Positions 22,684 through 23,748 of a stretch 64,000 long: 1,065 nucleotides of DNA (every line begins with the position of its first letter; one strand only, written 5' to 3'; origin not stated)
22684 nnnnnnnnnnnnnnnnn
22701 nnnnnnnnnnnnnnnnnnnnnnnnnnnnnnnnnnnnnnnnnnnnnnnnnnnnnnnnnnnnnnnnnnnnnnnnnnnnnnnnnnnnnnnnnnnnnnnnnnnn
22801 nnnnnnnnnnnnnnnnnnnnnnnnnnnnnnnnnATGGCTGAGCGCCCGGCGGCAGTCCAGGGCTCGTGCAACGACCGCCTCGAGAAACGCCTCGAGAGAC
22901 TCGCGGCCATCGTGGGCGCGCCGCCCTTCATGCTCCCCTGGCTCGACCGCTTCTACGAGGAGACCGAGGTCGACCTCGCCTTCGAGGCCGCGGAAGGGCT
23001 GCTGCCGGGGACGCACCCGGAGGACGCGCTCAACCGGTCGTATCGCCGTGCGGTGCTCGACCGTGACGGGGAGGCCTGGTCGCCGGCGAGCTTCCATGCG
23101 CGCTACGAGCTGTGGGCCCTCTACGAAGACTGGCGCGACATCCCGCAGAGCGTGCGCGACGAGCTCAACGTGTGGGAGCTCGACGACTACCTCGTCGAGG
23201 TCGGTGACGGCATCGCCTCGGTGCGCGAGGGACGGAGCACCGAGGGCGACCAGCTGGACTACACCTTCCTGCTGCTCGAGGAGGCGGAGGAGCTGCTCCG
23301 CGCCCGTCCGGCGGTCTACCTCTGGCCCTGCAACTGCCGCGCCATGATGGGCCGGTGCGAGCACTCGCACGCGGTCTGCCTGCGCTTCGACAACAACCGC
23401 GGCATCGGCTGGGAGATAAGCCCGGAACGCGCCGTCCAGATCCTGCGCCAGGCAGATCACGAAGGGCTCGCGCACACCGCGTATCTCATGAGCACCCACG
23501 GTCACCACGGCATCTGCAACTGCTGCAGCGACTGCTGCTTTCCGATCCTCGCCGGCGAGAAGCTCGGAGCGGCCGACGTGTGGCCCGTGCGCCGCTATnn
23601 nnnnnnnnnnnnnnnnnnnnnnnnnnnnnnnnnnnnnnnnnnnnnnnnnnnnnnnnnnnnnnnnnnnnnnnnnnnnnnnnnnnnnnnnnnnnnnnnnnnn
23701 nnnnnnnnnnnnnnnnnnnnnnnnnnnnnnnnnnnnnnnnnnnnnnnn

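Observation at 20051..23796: Paralogous Cys-rich Fe-S proteins bracket an MttB homolog and are translationally coupled to it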

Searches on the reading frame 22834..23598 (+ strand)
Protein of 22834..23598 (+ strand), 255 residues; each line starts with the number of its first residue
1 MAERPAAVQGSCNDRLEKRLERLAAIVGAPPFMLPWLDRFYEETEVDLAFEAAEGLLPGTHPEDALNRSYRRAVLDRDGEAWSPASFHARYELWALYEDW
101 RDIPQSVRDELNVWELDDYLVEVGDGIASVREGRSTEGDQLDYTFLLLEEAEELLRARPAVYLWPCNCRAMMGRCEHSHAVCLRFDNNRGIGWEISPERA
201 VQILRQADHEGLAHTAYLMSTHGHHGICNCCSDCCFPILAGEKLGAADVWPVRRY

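Call 40: predict_structure(alignment_id=A2)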
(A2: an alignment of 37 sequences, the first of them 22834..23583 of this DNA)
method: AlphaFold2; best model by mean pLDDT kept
length: 250 residues; sequences in the alignment: 37
mean_pLDDT: 89.2   pTM: 0.84
mean pLDDT of the five models: 89.2, 88.9, 88.8, 88.4, 88.1
residues with pLDDT >= 90: 155; 70-90: 79; 50-70: 10; < 50: 6
segments of 3 or more residues with pLDDT < 50: 1-3, 5-7
pLDDT, mean of each block of 10 residues (from residue 1): 49 86 98 96 97 97 97 96 97 86 90 93 88 83 90 95 91 84 91 95 96 88 78 87 83
secondary structure, 60 per line:
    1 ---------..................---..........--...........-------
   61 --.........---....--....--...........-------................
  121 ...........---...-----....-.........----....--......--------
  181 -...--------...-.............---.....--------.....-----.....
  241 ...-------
elements in order: H10-27 H31-40 H43-53 H63-71 E75-78 E81-84 H87-97 H105-131 E143-146 H148-156 E161-164 H167-172 E182-184 E193-195 H197-209 E213-217 E226-230 H236-243

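Call 52: fold_search(model_id=the predicted structure, library=pdb)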
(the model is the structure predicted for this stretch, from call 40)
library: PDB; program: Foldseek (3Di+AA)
matches with E <= 10: 53; with E <= 0.001: 0
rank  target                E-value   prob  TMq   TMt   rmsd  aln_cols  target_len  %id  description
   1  8bdb_B                1.9e+00  0.10  0.16  0.25   7.2        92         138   10  Ribulose-1,5-bisphosphate carboxylase/oxygenase from Griffithsia monilis (released 2023-06-14)
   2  5d5n_B                1.9e+00  0.07  0.12  0.14   8.0        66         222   20  Crystal Structure of the Human Cytomegalovirus pUL50-pUL53 Complex (released 2015-10-07)
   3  5e8c_A                2.2e+00  0.03  0.16  0.17  17.9       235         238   11  pseudorabies virus nuclear egress complex, pUL31, pUL34 (released 2015-12-23)
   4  8r97_F                2.3e+00  0.05  0.09  0.08  17.7        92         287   18  Crystal structure of the cryorhodopsin CryoR2 at pH 4.6, type B crystals, non-illuminated state (released 2024-12-11)
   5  8ejv_A                2.7e+00  0.02  0.14  0.14  18.0       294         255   12  The crystal structure of Pseudomonas putida PcaR in complex with succinate (released 2024-03-20)
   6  8r96_B                3.2e+00  0.02  0.10  0.09  16.6       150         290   14  Crystal structure of the cryorhodopsin CryoR2 at pH 4.6, type A crystals (released 2024-12-11)
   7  8cli_A                3.5e+00  0.02  0.16  0.09  16.3       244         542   11  TFIIIC TauB-DNA monomer (released 2023-06-21)
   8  4f0h_B                4.2e+00  0.08  0.17  0.26   7.0        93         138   10  UNACTIVATED RUBISCO with OXYGEN BOUND (released 2012-11-14)
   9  6lvb_B                4.2e+00  0.02  0.10  0.17  14.7       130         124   14  Structure of Dimethylformamidase, tetramer (released 2020-06-03)
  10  6k4y_M                4.2e+00  0.01  0.11  0.13  23.5       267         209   10  CryoEM structure of sigma appropriation complex (released 2019-08-07)
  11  6znp_B                4.7e+00  0.08  0.12  0.05   7.7        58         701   26  Crystal Structure of DUF1998 helicase MrfA bound to DNA (released 2020-11-25)
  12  4xzg_G                4.7e+00  0.03  0.11  0.17   9.6        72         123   10  Crystal structure of HIRAN domain of human HLTF (released 2015-04-15)
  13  5vku_l                4.9e+00  0.01  0.10  0.09  21.6       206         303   14  An atomic structure of the human cytomegalovirus (HCMV) capsid with its securing layer of pp150 tegument protein (released 2017-06-28)
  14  7v9x_C                5.8e+00  0.04  0.11  0.19  12.2       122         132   11  Cryo-EM structure of E.coli retron-Ec86 in complex with its effector at 2.8 angstrom (released 2022-08-31)
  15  8tep_U                5.8e+00  0.01  0.09  0.09  20.9       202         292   14  Human cytomegalovirus portal vertex, virion configuration 1 (VC1) (released 2024-03-06)
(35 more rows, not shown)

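Call 63: search_protein_families(library=pfam, proteins=[window:22834-23598:+], max_evalue=10)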
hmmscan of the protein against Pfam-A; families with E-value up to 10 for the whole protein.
window:22834-23598:+ (255 aa): 1 family
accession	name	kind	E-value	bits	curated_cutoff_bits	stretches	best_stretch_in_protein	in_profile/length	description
PF11794.13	HpaB_N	-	0.31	11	35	1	135-215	60-144/270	4-hydroxyphenylacetate 3-hydroxylase N terminal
